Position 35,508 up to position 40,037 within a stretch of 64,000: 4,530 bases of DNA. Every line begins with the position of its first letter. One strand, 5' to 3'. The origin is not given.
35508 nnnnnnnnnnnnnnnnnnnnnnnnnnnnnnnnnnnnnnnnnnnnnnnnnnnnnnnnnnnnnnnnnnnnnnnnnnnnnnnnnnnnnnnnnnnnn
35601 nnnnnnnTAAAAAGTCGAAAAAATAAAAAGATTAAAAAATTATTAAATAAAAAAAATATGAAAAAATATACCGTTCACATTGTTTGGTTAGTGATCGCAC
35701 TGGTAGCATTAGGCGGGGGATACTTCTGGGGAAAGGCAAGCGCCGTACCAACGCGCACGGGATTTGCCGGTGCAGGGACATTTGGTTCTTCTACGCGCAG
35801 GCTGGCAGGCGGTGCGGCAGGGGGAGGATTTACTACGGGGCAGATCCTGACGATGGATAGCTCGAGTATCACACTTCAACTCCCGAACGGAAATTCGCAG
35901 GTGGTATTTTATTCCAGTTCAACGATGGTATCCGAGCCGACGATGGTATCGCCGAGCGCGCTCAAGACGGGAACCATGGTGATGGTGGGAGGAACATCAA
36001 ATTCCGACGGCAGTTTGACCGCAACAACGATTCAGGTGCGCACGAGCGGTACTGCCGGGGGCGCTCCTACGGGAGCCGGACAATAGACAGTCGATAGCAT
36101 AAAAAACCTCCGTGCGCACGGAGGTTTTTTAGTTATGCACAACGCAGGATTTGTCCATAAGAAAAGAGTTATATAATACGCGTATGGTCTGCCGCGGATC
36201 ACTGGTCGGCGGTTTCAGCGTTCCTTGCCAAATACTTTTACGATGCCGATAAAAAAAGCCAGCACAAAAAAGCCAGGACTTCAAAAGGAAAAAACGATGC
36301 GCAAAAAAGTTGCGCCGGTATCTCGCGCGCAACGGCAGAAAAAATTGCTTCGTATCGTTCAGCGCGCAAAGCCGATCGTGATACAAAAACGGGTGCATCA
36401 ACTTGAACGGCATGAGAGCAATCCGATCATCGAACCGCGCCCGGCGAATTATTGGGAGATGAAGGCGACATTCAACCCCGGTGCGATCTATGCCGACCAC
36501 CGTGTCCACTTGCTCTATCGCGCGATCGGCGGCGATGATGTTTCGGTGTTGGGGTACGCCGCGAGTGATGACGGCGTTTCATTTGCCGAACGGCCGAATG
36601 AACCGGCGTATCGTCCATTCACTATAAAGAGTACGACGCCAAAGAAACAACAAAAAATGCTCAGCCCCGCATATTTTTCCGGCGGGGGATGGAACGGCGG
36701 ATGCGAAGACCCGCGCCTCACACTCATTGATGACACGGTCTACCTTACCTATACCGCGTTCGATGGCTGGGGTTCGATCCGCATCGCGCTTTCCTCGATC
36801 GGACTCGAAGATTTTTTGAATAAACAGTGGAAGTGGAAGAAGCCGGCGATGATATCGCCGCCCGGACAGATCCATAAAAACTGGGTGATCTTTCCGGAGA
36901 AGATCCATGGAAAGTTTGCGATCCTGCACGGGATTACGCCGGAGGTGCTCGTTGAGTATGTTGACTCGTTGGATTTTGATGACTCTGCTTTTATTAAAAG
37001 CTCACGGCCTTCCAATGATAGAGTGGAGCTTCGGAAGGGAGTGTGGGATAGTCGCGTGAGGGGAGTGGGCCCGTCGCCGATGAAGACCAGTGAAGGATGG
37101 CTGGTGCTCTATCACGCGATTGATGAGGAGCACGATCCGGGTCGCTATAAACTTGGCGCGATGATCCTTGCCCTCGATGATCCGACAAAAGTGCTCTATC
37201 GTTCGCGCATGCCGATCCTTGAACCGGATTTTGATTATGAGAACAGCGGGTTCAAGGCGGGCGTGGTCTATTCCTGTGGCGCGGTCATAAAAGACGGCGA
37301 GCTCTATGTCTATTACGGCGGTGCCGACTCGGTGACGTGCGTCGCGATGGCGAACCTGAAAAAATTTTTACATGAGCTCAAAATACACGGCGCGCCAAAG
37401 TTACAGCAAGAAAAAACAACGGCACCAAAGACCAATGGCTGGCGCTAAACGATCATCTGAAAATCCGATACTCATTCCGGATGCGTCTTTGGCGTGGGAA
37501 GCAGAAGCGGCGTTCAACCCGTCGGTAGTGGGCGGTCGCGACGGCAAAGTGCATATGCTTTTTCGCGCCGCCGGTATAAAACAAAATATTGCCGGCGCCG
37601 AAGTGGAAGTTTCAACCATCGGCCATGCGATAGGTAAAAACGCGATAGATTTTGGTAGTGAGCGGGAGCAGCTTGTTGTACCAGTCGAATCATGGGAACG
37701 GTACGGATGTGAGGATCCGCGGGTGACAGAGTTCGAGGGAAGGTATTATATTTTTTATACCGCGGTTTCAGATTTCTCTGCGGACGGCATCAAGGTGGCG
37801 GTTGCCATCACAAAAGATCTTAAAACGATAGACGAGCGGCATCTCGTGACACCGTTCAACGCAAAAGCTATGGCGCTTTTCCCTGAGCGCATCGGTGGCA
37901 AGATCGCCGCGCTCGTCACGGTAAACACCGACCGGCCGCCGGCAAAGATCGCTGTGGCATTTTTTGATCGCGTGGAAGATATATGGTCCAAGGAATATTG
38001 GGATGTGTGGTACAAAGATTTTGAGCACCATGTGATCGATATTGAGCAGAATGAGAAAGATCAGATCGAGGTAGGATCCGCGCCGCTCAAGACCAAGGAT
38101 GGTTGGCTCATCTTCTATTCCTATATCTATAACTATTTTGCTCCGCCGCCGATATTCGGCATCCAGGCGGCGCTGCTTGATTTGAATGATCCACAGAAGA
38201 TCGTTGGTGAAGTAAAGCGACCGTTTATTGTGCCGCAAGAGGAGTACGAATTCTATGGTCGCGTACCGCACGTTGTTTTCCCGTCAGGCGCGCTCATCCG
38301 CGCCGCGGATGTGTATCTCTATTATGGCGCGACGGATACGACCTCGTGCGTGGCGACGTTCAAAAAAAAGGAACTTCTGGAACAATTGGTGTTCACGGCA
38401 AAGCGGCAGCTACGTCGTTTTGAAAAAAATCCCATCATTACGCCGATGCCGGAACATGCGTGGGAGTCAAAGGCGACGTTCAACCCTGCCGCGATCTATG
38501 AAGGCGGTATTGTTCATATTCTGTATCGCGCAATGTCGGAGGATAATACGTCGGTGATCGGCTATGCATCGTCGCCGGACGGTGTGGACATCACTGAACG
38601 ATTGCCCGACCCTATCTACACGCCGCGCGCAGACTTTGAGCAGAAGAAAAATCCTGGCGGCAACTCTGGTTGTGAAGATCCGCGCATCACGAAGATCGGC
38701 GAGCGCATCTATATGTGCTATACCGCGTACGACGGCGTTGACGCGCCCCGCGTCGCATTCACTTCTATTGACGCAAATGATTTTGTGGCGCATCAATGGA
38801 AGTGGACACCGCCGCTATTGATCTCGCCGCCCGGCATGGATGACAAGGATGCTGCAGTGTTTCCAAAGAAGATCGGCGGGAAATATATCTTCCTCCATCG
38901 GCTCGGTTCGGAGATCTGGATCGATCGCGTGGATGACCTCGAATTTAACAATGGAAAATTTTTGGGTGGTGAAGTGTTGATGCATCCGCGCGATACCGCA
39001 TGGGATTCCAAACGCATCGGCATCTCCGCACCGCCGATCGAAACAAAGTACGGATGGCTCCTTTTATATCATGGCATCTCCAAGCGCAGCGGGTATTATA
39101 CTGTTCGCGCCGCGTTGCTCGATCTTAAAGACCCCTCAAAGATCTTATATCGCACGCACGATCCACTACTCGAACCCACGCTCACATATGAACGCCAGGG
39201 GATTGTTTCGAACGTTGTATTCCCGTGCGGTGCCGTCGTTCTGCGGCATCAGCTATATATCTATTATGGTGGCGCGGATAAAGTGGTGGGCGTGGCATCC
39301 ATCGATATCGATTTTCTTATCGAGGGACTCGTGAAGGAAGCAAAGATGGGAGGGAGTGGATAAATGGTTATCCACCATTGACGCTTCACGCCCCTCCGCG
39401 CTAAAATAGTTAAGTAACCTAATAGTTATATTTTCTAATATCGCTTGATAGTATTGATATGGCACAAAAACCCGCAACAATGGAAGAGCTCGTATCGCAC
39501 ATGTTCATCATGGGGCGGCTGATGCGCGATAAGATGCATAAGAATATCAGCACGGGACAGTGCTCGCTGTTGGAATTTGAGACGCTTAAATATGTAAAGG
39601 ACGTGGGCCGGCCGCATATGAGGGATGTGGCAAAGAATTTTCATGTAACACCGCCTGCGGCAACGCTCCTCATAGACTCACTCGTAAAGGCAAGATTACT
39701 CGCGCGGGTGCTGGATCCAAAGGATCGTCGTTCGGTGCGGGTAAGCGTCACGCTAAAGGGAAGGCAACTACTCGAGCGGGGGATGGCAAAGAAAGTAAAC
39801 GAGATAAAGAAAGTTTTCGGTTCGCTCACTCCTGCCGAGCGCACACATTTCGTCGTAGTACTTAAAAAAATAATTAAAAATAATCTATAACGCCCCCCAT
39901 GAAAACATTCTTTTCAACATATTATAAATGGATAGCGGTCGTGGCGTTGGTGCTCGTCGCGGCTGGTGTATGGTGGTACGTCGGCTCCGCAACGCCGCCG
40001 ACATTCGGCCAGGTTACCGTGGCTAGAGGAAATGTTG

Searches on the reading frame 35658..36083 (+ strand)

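Call 20: search_protein_families(library=pfam, proteins=[window:35658-36083:+], max_evalue=0.001)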
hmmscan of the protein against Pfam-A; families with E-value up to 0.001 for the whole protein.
window:35658-36083:+ (142 aa): 1 family
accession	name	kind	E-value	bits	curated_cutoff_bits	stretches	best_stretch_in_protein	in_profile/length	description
PF18914.6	DUF5666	-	5.5e-08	33.4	27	1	60-125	1-59/60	Domain of unknown function (DUF5666)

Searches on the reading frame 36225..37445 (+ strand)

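Call 20: search_protein_families(library=pfam, proteins=[window:36225-37445:+], max_evalue=0.001)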
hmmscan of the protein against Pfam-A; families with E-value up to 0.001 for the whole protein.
window:36225-37445:+ (407 aa): 1 family
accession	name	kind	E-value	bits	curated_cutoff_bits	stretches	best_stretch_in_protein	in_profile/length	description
PF04041.19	Glyco_hydro_130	-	1.8e-40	139.3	26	1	60-382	2-315/320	beta-1,4-mannooligosaccharide phosphorylase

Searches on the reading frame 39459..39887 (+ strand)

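Call 20: search_protein_families(library=pfam, proteins=[window:39459-39887:+], max_evalue=0.001)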
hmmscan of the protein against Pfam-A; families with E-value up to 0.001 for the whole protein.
window:39459-39887:+ (143 aa): 3 families
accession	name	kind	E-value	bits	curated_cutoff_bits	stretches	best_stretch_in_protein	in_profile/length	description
PF12802.13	MarR_2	-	1e-06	29.2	27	1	38-92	6-61/61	MarR family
PF01047.28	MarR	-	1.1e-06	28.9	24.6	1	38-93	4-59/59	MarR family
PF13463.12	HTH_27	-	3.8e-05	24.3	22.2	1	72-101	39-68/68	Winged helix DNA-binding domain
